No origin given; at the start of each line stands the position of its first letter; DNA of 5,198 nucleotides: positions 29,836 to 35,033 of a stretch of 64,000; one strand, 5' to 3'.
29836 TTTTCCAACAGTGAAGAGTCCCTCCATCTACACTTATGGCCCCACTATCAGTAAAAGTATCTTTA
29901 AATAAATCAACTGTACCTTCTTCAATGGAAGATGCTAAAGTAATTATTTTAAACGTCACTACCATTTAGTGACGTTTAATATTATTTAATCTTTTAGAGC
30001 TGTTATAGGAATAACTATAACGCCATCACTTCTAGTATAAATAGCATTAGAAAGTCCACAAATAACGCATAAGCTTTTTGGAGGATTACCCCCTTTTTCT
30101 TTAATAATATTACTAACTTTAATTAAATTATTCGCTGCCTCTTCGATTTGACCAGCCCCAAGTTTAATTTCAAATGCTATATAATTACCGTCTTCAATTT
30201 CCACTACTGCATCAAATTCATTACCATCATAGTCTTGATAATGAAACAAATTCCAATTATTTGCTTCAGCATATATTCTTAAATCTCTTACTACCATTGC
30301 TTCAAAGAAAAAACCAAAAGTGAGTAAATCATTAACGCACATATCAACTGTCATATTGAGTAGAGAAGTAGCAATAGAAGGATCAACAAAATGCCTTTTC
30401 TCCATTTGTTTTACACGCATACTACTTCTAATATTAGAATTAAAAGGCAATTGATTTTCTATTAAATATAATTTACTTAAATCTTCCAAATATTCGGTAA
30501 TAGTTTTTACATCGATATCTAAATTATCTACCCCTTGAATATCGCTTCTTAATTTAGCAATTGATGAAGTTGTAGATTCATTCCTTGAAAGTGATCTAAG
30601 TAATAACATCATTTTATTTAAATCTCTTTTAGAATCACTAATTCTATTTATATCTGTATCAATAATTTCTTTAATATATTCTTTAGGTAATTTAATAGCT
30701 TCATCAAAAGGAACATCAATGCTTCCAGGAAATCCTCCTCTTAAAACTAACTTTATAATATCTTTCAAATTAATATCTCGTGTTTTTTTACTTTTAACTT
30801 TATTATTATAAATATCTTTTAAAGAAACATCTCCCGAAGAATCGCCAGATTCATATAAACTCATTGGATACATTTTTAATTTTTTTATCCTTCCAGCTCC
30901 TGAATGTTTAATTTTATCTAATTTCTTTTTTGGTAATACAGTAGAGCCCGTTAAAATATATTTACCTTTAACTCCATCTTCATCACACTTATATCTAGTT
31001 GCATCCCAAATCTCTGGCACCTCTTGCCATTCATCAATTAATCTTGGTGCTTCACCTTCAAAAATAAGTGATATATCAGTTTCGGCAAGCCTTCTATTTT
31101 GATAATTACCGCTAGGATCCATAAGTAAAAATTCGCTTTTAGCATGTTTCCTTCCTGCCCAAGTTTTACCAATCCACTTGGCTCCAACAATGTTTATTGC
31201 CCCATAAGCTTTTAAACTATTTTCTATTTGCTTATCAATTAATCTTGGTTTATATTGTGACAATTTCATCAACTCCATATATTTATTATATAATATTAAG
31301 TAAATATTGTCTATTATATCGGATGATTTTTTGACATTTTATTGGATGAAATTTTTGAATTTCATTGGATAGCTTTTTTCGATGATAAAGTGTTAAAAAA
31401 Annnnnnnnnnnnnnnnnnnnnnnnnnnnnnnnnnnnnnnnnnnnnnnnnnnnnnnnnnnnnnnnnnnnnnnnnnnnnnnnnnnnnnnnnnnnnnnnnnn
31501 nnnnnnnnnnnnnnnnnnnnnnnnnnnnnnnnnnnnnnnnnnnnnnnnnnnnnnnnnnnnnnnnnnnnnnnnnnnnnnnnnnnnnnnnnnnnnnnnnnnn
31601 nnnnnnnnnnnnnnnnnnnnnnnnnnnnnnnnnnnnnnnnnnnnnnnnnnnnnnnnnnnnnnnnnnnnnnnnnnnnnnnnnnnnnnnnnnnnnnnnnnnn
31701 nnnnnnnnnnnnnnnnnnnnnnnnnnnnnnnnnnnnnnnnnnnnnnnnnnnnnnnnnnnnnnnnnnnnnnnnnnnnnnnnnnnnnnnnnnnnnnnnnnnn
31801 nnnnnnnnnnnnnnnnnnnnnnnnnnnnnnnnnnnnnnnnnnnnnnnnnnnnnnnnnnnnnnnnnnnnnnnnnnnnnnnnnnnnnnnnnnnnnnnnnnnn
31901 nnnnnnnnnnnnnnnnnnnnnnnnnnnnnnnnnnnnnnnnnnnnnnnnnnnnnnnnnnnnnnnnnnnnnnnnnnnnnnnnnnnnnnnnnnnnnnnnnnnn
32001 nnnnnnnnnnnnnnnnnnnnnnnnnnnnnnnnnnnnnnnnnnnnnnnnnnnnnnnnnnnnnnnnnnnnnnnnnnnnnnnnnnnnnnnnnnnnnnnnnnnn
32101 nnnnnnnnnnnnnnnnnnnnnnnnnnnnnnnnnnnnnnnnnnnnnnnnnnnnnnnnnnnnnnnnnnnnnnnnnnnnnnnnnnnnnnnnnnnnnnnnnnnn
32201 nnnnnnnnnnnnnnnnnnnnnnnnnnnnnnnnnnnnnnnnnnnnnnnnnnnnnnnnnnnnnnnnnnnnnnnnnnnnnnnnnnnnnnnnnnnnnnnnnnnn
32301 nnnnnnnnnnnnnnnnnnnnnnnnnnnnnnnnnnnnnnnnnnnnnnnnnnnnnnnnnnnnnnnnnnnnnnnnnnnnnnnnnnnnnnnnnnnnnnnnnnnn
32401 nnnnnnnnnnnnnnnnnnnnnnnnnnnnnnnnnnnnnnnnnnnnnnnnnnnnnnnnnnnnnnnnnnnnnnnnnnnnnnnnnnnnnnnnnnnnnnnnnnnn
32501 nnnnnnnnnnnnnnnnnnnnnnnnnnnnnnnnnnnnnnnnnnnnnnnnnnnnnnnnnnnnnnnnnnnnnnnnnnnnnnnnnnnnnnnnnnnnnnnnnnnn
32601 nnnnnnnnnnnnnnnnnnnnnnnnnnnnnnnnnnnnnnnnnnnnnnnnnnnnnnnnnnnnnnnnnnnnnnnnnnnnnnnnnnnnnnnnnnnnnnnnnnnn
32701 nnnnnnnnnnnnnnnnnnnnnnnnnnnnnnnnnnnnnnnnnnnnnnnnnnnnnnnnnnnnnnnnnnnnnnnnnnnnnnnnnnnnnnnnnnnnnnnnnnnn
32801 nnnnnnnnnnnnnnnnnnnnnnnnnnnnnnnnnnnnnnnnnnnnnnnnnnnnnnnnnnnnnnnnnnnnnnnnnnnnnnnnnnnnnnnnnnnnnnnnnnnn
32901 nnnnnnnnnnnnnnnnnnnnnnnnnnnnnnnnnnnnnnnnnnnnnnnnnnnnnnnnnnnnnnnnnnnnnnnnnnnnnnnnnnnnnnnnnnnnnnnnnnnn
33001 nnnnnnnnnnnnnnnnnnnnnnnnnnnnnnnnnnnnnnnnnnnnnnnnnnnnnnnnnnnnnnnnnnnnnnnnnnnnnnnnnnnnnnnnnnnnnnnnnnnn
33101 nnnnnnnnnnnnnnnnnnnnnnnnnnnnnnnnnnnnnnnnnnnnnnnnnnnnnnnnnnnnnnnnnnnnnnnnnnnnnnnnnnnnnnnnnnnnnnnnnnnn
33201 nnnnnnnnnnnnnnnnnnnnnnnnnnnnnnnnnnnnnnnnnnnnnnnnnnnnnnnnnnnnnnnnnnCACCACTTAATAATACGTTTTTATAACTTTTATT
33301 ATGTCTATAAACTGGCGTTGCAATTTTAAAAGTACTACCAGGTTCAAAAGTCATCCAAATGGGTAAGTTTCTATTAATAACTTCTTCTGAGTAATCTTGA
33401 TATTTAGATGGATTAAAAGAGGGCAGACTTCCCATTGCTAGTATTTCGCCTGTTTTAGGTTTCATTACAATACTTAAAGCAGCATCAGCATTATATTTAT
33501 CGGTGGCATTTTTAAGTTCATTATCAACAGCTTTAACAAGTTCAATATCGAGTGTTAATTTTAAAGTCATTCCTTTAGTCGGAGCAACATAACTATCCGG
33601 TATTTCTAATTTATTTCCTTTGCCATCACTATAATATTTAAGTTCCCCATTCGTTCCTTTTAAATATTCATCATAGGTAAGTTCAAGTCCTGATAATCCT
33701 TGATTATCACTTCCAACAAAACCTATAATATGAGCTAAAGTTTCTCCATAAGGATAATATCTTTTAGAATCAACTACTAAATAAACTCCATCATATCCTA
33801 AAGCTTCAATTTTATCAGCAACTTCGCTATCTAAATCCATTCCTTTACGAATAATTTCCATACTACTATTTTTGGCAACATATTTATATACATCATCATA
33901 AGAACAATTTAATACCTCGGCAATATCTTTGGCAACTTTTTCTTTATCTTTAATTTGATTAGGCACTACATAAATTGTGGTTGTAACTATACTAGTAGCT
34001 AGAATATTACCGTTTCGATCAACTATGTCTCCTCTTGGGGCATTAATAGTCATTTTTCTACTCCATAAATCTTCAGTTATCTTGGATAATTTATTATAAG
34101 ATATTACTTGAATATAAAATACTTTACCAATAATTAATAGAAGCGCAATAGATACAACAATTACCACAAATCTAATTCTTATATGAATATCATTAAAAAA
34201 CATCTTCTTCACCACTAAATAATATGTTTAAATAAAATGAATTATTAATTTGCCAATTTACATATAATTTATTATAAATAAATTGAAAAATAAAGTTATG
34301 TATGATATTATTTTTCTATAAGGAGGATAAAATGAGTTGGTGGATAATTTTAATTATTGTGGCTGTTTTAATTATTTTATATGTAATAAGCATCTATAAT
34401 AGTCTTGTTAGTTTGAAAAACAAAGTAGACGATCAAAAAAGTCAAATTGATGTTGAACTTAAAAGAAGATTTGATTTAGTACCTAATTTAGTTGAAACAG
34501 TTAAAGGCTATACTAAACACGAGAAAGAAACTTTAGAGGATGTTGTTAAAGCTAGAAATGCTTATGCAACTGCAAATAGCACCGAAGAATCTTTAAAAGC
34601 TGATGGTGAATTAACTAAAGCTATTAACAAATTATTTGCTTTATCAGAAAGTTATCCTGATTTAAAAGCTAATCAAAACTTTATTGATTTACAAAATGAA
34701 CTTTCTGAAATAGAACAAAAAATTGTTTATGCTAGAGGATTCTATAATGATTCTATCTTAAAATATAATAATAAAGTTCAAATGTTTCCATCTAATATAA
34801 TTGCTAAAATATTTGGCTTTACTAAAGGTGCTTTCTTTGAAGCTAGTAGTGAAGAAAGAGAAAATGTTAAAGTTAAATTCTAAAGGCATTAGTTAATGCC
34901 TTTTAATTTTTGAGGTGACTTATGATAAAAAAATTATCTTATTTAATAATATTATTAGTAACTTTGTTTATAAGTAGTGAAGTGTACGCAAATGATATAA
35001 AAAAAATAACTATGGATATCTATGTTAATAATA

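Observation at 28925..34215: SpoVD-like PBP gene split at its SXXK active-site codons by a serine-recombinase element: a candidate developmentally excised (skin-like) intervening element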

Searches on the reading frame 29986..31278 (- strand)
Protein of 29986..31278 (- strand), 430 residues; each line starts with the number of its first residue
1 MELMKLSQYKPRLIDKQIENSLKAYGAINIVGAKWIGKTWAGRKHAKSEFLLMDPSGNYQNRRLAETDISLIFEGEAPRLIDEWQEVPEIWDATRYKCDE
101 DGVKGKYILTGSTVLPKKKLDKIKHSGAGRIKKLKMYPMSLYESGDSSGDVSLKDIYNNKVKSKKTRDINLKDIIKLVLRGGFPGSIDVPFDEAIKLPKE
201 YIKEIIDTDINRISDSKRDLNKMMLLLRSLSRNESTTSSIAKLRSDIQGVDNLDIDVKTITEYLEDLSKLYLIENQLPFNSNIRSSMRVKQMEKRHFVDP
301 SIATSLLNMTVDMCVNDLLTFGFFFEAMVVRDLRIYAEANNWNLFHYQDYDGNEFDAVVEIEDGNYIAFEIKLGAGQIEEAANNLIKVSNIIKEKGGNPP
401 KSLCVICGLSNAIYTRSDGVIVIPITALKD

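Call 7: search_protein_families(library=pfam, proteins=[window:29986-31278:-])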
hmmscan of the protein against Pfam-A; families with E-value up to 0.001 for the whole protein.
window:29986-31278:- (430 aa): 2 families
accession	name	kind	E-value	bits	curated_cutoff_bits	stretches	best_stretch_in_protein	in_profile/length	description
PF13635.12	DUF4143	-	7.1e-29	101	28.1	1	209-373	3-159/160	Domain of unknown function (DUF4143)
PF13173.12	AAA_14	-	2.1e-12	47.6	27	1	27-143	4-127/129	AAA domain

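Call 8: search_protein_families(library=ncbifam, proteins=[window:29986-31278:-])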
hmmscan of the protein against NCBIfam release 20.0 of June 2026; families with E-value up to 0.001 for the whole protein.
window:29986-31278:- (430 aa): 0 families

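Call 53: search_protein_families(library=padloc, proteins=[window:29986-31278:-], max_evalue=0.001)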
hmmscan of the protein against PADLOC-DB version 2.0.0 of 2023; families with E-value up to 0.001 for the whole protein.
window:29986-31278:- (430 aa): 5 families
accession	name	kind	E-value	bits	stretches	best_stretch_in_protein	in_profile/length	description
PDLC04790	PDC-S01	-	1.5e-61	206.4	1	4-428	8-417/422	-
PDLC04789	PDC-S01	-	1.5e-22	78.2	1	12-376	4-343/375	-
PDLC04788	PDC-S01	-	1.8e-10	38.3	1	80-375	89-384/448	-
PDLC04792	PDC-S01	-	3.8e-10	36.9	1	319-390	334-402/452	-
PDLC04786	PDC-S01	-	2.6e-07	27.7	1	80-375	92-388/439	-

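Call 91: search_protein_families(library=phrogs, proteins=[window:29986-31278:-], max_evalue=0.01)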
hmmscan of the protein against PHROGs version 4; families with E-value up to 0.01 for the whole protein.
window:29986-31278:- (430 aa): 1 family
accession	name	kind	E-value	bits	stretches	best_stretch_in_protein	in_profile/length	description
phrog_2387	-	other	0.0014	19.9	0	148-213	13-74/147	nucleotide kinase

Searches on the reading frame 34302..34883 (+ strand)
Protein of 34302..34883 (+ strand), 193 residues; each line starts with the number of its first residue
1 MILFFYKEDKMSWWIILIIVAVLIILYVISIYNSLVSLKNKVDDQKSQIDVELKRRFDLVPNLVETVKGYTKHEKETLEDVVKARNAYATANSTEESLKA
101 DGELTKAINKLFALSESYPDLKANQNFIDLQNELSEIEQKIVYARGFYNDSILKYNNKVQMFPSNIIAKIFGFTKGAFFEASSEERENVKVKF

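Call 7: search_protein_families(library=pfam, proteins=[window:34302-34883:+])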
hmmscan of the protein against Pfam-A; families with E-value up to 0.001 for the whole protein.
window:34302-34883:+ (193 aa): 1 family
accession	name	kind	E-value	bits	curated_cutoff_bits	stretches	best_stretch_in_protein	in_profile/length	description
PF04011.17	LemA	-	1.2e-59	200.9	26.2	1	46-193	2-149/149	LemA family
